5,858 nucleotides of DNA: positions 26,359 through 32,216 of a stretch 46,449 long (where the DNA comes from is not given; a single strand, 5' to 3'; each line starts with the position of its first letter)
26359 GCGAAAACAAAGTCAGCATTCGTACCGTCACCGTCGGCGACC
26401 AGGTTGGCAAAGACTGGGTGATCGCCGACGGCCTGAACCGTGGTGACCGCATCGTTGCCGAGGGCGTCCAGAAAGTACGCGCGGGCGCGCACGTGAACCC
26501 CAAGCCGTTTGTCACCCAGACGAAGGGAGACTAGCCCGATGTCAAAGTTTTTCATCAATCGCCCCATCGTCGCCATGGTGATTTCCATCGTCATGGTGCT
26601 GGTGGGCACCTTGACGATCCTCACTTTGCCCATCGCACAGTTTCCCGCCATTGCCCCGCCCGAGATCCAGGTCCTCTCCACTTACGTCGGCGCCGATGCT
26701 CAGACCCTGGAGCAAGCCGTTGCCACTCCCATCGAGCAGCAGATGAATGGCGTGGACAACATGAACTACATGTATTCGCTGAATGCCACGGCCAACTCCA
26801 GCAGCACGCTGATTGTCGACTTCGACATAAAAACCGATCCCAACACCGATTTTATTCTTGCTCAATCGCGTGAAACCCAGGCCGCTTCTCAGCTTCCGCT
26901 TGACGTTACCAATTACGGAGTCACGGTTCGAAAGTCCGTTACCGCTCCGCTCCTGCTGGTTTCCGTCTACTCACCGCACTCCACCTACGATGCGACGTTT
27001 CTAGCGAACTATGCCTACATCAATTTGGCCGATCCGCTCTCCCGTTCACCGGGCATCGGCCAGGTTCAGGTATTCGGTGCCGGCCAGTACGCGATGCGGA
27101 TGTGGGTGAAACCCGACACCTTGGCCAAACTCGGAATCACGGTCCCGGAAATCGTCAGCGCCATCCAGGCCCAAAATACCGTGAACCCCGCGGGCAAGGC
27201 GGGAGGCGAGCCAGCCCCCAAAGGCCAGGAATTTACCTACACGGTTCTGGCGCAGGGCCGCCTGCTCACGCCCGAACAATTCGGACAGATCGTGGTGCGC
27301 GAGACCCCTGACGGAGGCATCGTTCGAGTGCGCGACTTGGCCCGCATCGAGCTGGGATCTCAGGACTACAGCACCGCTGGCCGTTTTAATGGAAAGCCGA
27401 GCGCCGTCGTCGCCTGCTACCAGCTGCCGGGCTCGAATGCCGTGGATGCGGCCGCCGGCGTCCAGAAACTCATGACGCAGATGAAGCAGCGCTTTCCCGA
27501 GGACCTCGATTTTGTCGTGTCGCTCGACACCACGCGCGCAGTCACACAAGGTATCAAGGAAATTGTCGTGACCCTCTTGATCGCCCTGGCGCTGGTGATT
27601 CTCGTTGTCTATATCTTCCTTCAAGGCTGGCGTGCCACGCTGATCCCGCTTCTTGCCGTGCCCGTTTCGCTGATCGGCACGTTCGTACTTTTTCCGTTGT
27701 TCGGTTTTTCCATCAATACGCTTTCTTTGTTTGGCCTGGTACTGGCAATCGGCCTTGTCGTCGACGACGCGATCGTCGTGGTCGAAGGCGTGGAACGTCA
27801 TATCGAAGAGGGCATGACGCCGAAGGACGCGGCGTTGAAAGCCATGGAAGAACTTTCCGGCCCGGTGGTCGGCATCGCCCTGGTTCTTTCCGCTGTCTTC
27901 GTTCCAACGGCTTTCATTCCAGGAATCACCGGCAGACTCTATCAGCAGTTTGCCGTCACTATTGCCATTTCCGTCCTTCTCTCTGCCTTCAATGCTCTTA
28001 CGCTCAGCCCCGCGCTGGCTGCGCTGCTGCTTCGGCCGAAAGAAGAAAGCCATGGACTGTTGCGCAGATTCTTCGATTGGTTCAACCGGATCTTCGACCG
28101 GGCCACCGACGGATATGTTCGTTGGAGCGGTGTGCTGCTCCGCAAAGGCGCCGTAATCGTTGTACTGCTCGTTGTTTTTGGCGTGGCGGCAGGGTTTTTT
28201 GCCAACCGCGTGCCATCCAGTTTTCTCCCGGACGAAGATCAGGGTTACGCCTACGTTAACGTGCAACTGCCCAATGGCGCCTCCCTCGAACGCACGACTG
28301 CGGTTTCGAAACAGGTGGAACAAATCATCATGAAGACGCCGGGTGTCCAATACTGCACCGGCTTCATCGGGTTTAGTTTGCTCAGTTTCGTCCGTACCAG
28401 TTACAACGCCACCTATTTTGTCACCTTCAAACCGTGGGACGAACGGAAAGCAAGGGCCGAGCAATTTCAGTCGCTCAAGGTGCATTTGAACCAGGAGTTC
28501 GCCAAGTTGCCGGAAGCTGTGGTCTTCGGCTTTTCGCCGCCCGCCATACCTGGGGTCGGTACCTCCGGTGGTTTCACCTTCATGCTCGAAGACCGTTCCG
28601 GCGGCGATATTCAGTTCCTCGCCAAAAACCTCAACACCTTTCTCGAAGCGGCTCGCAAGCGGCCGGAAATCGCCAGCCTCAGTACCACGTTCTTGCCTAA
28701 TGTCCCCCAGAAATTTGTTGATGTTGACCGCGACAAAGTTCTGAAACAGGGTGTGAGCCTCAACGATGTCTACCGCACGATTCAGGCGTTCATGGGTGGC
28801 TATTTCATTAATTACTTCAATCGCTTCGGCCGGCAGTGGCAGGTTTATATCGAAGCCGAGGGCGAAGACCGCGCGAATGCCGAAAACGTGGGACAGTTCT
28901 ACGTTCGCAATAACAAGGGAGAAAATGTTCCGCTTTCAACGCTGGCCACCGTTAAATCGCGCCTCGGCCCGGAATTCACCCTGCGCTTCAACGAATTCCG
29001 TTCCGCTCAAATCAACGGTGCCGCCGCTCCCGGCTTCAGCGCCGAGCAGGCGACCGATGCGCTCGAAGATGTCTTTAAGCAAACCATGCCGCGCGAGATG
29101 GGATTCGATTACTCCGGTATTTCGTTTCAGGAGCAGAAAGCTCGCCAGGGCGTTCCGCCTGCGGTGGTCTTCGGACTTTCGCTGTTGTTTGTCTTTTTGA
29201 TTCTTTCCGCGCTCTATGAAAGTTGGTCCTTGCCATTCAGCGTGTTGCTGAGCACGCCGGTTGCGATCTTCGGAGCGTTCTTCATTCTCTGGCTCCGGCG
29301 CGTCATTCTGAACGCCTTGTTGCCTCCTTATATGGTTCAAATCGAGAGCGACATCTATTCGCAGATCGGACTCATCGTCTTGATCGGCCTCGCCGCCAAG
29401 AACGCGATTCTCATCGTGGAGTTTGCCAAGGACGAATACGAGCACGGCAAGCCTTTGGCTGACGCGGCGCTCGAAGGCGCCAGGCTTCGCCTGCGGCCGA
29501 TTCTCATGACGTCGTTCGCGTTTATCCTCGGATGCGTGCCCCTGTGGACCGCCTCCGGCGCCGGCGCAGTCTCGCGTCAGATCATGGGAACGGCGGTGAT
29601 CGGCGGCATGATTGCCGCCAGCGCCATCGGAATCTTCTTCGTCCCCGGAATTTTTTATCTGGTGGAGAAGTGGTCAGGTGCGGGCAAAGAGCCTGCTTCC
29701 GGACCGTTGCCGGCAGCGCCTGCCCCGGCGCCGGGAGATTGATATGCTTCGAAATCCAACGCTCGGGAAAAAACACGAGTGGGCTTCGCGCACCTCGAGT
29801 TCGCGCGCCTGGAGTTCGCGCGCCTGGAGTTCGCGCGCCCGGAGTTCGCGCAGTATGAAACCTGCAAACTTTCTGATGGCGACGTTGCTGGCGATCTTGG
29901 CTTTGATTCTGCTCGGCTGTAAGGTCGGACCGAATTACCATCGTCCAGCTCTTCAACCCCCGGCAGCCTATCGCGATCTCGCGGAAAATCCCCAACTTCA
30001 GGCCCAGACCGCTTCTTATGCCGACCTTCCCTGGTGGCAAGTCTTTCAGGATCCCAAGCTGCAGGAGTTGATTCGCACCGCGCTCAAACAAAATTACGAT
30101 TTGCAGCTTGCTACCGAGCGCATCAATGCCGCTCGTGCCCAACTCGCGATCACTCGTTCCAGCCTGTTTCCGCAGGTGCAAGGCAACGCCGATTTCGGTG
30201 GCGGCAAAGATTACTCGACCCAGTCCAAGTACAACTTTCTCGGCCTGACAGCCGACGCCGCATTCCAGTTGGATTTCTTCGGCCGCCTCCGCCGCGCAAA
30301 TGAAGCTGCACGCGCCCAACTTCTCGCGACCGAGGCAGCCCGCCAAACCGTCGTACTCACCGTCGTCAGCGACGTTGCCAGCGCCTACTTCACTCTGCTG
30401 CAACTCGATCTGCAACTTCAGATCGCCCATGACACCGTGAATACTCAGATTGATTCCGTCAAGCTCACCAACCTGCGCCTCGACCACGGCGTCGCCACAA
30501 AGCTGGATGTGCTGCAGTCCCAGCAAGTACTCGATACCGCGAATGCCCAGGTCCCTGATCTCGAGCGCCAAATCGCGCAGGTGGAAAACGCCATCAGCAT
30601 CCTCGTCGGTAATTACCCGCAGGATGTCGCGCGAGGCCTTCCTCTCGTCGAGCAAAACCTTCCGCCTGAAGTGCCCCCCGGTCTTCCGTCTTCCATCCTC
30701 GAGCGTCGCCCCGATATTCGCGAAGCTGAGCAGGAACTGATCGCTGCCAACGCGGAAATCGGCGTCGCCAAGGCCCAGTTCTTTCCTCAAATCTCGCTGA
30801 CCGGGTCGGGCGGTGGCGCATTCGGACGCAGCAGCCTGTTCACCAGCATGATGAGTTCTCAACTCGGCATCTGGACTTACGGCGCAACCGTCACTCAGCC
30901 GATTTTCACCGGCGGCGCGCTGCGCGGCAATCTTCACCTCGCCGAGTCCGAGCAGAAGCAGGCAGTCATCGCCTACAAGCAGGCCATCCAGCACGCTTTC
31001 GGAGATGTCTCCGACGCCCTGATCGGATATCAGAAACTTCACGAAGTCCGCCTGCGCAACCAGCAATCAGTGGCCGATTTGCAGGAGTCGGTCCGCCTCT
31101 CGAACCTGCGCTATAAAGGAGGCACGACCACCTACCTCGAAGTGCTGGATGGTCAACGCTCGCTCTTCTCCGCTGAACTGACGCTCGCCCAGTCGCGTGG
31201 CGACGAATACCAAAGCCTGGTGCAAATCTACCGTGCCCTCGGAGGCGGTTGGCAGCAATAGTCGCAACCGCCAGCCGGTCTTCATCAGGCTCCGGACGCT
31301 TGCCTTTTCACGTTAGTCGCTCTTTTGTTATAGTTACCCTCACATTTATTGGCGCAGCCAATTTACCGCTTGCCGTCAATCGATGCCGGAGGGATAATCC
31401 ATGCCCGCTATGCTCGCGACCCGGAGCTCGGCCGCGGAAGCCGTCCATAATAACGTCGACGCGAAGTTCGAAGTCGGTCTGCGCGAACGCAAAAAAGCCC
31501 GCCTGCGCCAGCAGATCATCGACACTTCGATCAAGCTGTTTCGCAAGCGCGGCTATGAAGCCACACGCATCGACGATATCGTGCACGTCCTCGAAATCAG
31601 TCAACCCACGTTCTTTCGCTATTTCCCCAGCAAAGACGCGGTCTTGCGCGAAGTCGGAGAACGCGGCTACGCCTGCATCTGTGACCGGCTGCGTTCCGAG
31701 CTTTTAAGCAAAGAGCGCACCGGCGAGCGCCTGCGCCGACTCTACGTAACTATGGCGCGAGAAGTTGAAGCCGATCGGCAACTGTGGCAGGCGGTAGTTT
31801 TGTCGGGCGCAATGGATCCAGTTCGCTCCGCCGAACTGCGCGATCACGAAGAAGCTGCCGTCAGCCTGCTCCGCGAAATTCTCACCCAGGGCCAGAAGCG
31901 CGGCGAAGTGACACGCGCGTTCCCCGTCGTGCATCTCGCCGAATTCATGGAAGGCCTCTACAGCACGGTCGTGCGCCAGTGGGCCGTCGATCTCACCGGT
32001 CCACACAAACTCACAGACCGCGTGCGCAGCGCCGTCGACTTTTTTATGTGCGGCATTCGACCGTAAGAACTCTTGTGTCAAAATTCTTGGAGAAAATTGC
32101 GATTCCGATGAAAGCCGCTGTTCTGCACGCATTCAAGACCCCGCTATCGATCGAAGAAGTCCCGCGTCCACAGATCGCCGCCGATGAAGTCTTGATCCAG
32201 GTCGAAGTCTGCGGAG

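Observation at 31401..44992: TetR-led 12-gene array: beta-oxidation core plus kinase, phosphatase, enone reductase, ADH, SDR and hydrolase; candidate catabolon for 4-hydroxy/4-oxo lipids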

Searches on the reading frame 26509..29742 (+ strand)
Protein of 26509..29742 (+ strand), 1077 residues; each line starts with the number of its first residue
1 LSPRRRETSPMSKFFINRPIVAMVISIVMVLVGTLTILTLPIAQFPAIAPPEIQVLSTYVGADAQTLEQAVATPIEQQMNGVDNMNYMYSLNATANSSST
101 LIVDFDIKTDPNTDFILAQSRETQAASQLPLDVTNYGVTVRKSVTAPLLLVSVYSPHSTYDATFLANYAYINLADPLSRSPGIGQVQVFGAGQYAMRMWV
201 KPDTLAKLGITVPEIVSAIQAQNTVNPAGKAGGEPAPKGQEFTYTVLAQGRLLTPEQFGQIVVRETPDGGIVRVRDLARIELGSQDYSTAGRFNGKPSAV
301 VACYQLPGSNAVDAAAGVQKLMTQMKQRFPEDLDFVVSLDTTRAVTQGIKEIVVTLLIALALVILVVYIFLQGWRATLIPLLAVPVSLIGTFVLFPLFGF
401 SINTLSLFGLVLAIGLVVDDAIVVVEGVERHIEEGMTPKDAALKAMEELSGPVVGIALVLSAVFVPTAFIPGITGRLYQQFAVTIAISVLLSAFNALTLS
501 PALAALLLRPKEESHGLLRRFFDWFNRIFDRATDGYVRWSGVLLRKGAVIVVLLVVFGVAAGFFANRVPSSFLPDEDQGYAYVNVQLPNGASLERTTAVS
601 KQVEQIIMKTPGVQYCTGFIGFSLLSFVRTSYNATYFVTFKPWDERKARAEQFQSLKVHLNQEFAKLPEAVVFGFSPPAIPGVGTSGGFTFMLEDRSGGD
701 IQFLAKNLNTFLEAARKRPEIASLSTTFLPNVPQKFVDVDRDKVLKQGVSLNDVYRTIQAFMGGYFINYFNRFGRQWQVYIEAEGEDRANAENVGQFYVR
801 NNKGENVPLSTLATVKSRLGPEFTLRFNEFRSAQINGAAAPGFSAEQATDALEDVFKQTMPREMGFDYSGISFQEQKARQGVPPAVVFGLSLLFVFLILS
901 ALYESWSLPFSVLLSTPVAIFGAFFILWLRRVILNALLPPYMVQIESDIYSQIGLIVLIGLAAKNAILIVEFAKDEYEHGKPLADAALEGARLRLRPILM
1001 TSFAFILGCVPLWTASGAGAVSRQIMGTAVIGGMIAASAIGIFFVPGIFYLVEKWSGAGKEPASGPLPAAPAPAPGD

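Call 9: search_protein_families(library=pfam, proteins=[window:26509-29742:+])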
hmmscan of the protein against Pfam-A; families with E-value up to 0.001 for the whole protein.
window:26509-29742:+ (1077 aa): 3 families
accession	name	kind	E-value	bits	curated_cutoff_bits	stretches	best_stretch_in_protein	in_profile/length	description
PF00873.25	ACR_tran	-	0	1039.5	28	1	11-1052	1-1020/1021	AcrB/AcrD/AcrF family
PF03176.21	MMPL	-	1.2e-09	38.1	20.5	1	350-519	143-316/333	MMPL family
PF02355.23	SecD_SecF_C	-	0.00032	20.6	20.5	1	349-506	30-185/189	Protein export membrane protein SecD/SecF, C-terminal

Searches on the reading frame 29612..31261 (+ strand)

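Call 9: search_protein_families(library=pfam, proteins=[window:29612-31261:+])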
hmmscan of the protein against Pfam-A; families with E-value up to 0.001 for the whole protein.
window:29612-31261:+ (549 aa): 1 family
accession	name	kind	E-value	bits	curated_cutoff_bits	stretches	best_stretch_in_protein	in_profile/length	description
PF02321.23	OEP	-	1.9e-54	184.7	22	2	360-544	6-187/187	Outer membrane efflux protein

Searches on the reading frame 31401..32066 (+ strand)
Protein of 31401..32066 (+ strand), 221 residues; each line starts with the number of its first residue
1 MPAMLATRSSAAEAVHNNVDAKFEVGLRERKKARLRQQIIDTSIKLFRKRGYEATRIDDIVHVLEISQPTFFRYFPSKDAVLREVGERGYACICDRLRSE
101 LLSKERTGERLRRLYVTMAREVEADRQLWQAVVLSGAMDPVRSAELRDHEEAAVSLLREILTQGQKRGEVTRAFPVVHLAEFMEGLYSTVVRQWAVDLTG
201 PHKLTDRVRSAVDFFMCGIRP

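Call 4: search_protein_families(library=pfam, proteins=[window:31401-32066:+])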
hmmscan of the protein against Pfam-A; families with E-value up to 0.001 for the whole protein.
window:31401-32066:+ (221 aa): 3 families
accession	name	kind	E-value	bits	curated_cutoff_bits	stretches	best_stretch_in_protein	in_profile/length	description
PF00440.29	TetR_N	-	2.7e-13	49.9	24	1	39-85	1-47/47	Bacterial regulatory proteins, tetR family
PF16859.10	TetR_C_11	-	0.00019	22.2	32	1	110-186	10-89/113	Tetracyclin repressor-like, C-terminal domain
PF17932.6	TetR_C_24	-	0.00067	20.3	26.4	0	107-173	4-71/114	Tetracyclin repressor-like, C-terminal domain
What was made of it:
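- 31401..32066 (+): TetR-family regulator, the likely acyl-CoA-responsive repressor of the array. Pfam TetR_N, 49.9 bits (call 4).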

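Call 7: search_protein_families(library=ncbifam, proteins=[window:31401-32066:+], max_evalue=0.00001)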
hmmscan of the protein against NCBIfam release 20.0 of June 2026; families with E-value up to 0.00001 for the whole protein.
window:31401-32066:+ (221 aa): 10 families
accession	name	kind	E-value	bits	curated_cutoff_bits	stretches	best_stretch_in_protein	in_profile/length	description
NF041196.1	ScbR_bind_reg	equivalog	3.5e-12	46.9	150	1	34-214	6-184/191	ScbR family autoregulator-binding transcription factor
TIGR03968.1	mycofact_TetR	equivalog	3.8e-11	42.9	224.9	1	30-82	5-57/190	mycofactocin system transcriptional regulator MftR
NF053878.1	FATransRegFadRBac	equivalog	3.4e-10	40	200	1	37-219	6-188/190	fatty acid metabolism transcriptional regulator FadR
NF050111.1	TransRegSACE7040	equivalog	9.7e-10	38.7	250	1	36-85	3-52/186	SACE_7040 family transcriptional regulator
NF033703.1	transcr_KstR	equivalog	1.4e-09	37.8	280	1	35-168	8-142/185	cholesterol catabolism transcriptional regulator KstR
NF053731.1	TransRegFasRMycb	equivalog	4.6e-08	33.1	330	1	34-163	11-141/199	HTH-type transcriptional activator FasR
NF007430.0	PRK09975.1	equivalog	6.2e-08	32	274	1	33-200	10-183/220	acrEF/envCD operon transcriptional regulator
TIGR03613.1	RutR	equivalog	8.6e-08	32.3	368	1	28-165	2-143/202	pyrimidine utilization regulatory protein R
NF051457.1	acryl_TF_AcuR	equivalog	2.3e-07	30.3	247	1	29-118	12-101/204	acrylate utilization transcriptional regulator AcuR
NF040929.1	quorum_TF_HapR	equivalog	3.5e-06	26.9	350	1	34-193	15-175/200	LuxR/HapR/OpaR family quorum-sensing transcriptional regulator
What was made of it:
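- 31401..32066 (+): Weak NCBIfam similarity to the TetR-type fatty-acid regulator FadR and to KstR, below their cut-offs (call 7).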
